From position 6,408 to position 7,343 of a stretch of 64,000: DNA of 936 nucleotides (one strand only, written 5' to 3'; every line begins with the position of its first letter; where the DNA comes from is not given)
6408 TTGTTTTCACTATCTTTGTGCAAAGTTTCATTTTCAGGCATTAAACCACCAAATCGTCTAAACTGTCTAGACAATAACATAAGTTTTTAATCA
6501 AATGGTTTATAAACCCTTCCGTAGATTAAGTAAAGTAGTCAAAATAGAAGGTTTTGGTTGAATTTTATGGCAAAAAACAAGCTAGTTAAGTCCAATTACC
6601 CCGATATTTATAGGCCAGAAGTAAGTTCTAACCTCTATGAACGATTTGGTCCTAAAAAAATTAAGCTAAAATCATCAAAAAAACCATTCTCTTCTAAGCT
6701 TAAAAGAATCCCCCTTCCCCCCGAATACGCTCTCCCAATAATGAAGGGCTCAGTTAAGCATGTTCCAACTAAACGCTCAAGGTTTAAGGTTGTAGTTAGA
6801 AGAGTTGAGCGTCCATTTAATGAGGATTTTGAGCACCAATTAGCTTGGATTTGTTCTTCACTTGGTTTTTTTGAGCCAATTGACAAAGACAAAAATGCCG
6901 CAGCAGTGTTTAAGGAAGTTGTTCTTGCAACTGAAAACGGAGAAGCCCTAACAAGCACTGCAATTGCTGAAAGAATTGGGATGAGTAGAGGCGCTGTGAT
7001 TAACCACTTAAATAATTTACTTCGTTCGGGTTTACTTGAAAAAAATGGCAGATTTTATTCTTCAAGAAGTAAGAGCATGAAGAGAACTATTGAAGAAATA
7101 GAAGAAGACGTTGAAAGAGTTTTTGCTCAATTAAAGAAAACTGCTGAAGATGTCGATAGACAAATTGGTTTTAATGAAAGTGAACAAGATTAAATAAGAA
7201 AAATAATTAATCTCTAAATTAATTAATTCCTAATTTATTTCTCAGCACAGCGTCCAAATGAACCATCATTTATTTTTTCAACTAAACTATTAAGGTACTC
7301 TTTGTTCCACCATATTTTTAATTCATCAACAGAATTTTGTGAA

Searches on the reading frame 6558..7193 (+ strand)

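Call 63: search_protein_families(library=pfam, proteins=[window:6558-7193:+], max_evalue=0.01)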
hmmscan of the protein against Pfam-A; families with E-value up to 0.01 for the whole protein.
window:6558-7193:+ (211 aa): 12 families
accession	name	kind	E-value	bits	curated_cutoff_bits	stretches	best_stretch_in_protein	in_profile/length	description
PF12840.13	HTH_20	-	2.2e-06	28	27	1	117-161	9-49/51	Helix-turn-helix domain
PF09339.16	HTH_IclR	-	3.7e-06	27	22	1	126-163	14-51/52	IclR helix-turn-helix domain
PF12802.13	MarR_2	-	6.6e-06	26.6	27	1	124-162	15-52/61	MarR family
PF13412.12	HTH_24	-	7.1e-06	25.9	21.9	1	126-161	14-48/48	Winged helix-turn-helix DNA-binding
PF01022.26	HTH_5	-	3e-05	24.2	22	1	127-162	13-47/47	Bacterial regulatory protein, arsR family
PF08222.17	HTH_CodY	-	0.00063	19.7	27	1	131-177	5-44/61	CodY helix-turn-helix domain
PF08279.18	HTH_11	-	0.0016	18.7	25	1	126-158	11-43/55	HTH domain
PF13545.12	HTH_Crp_2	-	0.0017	18.7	27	1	131-165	23-57/70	Crp-like helix-turn-helix domain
PF14394.12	DUF4423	-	0.0035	17.6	30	1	131-199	37-106/165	Domain of unknown function (DUF4423)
PF14493.12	HTH_40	-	0.007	17.1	27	0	131-205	13-82/89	Helix-turn-helix domain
PF04157.22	EAP30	-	0.0076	16.4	26.8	0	71-160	151-215/219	EAP30/Vps36 family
PF01047.28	MarR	-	0.009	16.3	24.6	0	129-162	16-49/59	MarR family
